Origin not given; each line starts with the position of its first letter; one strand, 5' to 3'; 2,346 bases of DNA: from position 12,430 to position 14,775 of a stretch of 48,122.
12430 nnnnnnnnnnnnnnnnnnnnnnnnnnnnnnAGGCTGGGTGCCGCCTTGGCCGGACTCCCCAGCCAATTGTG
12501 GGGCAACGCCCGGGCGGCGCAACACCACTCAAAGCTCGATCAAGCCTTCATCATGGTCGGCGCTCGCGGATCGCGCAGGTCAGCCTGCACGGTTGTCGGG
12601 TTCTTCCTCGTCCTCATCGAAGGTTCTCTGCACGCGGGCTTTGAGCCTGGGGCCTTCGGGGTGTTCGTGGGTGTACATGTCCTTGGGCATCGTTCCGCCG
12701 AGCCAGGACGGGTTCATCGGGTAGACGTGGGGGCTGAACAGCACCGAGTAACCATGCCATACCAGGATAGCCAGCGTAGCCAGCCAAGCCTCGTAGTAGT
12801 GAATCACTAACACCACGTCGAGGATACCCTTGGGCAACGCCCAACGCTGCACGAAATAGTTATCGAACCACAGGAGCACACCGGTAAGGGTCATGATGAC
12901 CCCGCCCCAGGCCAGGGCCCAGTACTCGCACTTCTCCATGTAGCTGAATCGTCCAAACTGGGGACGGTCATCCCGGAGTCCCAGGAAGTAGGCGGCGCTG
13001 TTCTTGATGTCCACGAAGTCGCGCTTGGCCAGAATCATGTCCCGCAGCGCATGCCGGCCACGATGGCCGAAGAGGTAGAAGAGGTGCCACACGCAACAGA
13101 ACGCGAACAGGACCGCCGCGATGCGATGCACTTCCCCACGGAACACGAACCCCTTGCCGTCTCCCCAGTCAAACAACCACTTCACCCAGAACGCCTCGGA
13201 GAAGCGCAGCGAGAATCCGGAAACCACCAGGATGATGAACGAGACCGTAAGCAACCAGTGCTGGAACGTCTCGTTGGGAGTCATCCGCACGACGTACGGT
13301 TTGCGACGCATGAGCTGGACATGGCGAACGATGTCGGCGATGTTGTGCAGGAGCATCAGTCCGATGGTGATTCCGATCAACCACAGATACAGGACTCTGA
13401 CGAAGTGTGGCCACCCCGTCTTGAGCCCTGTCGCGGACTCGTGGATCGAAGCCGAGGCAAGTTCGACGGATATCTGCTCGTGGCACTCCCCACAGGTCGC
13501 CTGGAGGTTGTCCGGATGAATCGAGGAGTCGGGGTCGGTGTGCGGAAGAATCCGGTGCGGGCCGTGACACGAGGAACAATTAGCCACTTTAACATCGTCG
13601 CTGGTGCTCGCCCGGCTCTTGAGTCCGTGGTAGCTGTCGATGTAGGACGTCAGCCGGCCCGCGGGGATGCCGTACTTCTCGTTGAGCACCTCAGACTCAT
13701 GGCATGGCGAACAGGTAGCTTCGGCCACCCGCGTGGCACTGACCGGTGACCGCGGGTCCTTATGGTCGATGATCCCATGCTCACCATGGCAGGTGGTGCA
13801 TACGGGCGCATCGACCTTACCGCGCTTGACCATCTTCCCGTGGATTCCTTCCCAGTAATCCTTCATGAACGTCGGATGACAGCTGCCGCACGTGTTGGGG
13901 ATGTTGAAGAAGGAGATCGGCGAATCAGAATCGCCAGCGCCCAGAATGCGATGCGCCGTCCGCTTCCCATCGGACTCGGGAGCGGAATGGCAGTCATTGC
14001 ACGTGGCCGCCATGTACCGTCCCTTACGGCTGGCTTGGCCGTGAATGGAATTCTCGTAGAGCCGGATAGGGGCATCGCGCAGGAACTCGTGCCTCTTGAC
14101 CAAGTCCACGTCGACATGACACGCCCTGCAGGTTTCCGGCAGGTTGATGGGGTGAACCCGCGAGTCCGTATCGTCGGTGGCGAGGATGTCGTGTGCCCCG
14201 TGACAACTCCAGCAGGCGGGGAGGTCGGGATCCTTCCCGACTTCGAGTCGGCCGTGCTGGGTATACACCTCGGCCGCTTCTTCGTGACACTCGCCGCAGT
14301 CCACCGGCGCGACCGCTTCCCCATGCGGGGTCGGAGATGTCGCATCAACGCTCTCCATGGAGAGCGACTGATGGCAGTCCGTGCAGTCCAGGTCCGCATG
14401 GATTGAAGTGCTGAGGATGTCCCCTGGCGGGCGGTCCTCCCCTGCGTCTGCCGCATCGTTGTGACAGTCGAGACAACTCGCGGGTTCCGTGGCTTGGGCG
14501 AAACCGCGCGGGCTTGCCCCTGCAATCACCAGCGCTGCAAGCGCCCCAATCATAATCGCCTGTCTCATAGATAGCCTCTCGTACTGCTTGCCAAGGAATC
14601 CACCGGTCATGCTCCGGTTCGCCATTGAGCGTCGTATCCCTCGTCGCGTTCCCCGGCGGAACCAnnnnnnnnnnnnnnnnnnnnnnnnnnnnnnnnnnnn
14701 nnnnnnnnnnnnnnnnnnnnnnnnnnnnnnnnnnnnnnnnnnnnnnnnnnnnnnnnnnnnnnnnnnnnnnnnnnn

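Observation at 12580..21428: Five-gene quinone-pool/periplasm electron-transfer module with 43 haem c motifs and no catalytic subunit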

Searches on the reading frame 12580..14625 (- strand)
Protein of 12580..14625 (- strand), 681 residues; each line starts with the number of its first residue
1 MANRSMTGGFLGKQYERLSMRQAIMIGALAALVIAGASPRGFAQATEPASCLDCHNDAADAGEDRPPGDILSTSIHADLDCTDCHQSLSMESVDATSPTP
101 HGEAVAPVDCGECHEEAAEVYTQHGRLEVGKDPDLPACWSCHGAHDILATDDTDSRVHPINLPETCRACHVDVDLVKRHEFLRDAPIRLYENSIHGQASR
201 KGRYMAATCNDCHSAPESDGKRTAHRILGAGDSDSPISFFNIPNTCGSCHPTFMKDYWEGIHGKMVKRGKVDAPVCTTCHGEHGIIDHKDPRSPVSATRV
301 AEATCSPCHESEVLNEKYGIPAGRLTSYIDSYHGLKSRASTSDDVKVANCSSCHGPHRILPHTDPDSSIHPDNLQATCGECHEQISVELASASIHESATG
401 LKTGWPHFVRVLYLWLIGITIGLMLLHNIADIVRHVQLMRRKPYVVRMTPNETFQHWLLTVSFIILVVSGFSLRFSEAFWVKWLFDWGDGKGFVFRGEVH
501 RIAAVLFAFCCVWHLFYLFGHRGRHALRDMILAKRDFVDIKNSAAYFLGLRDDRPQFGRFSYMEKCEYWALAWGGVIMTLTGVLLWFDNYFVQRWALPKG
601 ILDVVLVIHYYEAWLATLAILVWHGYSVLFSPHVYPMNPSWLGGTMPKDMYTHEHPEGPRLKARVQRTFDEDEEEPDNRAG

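Call 4: search_protein_families(library=pfam, proteins=[window:12580-14625:-], max_evalue=0.01)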
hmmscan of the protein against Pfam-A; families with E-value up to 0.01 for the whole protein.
window:12580-14625:- (681 aa): 7 families
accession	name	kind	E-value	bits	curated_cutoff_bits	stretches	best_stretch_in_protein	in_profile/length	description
PF01292.26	Ni_hydr_CYTB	-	5.9e-15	55.9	30.1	1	453-631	7-165/179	Prokaryotic cytochrome b561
PF14522.11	Cytochrome_C7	-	9.3e-15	54.6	24.8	2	244-310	14-67/67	Cytochrome c7 and related cytochrome c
PF14537.11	Cytochrom_c3_2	-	6e-13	49.5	25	1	44-88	22-67/79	Cytochrome c3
PF02085.21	Cytochrom_CIII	-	2.8e-06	28.1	22.9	0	74-170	26-101/101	Class III cytochrome C family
PF09699.15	Paired_CXXCH_1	-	1.2e-05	25.3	20.6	0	275-312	8-39/41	Doubled CXXCH motif (Paired_CXXCH_1)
PF14358.11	DUF4405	-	4.1e-05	24.5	26.7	1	456-517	3-64/66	Domain of unknown function (DUF4405)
PF00684.25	DnaJ_CXXCXGXG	-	0.0032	18.1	32.7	0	262-311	5-50/65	DnaJ central domain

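Call 5: search_protein_families(library=ncbifam, proteins=[window:12580-14625:-], max_evalue=0.01)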
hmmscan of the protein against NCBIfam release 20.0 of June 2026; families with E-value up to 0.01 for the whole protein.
window:12580-14625:- (681 aa): 11 families
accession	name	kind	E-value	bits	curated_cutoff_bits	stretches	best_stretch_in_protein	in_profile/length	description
TIGR01583.1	formate-DH-gamm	equivalog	1.6e-14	54.3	115.85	1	447-630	4-171/204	formate dehydrogenase subunit gamma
NF007924.0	PRK10639.1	equivalog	9e-12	45.2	341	1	439-643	1-187/211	formate dehydrogenase cytochrome b556 subunit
TIGR03508.1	decahem_SO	subfamily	1.1e-10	41.4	192.2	2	47-172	69-176/258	DmsE family decaheme c-type cytochrome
TIGR03507.1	decahem_SO1788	subfamily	2.8e-06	26.1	209.3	1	214-344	212-337/672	OmcA/MtrC family decaheme c-type cytochrome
NF041198.1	UshA_like_PCGU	equivalog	5.8e-05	21.9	275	1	206-312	408-511/519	UshA-like (seleno)protein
NF007558.0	PRK10179.1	equivalog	8.4e-05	22.3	339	1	443-624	5-169/217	formate dehydrogenase-N subunit gamma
TIGR03153.1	cytochr_NrfH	equivalog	0.00016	21.8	134.2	0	47-87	27-135/138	cytochrome c nitrite reductase small subunit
TIGR04257.1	nanowire_3heme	domain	0.00017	21.7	40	0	74-117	18-61/75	c(7)-type cytochrome triheme domain-containing protein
NF008659.0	PRK11659.1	equivalog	0.00032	20.5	184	0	244-317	47-125/188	cytochrome c nitrite reductase pentaheme subunit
TIGR03146.1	cyt_nit_nrfB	equivalog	0.00048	20.4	166.6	0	275-383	13-117/145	cytochrome c nitrite reductase pentaheme subunit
TIGR02125.1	CytB-hydogenase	equivalog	0.0012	18.4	121.5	1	455-635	10-195/212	Ni/Fe-hydrogenase, b-type cytochrome subunit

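Call 18: search_solved_structures(query=window:12580-14625:-, max_evalue=0.01)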
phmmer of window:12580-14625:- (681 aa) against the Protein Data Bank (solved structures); distinct sequences matched with E-value up to 0.01: 2.
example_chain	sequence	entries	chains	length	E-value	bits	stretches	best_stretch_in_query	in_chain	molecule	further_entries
6i5b_A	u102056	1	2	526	8.8e-06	27.4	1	100-261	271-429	Uncharacterized protein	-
1kqf_C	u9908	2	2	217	0.0062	18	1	444-627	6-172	FORMATE DEHYDROGENASE, NITRATE-INDUCIBLE, CYTOCHROME B556(FDN) SUBUNIT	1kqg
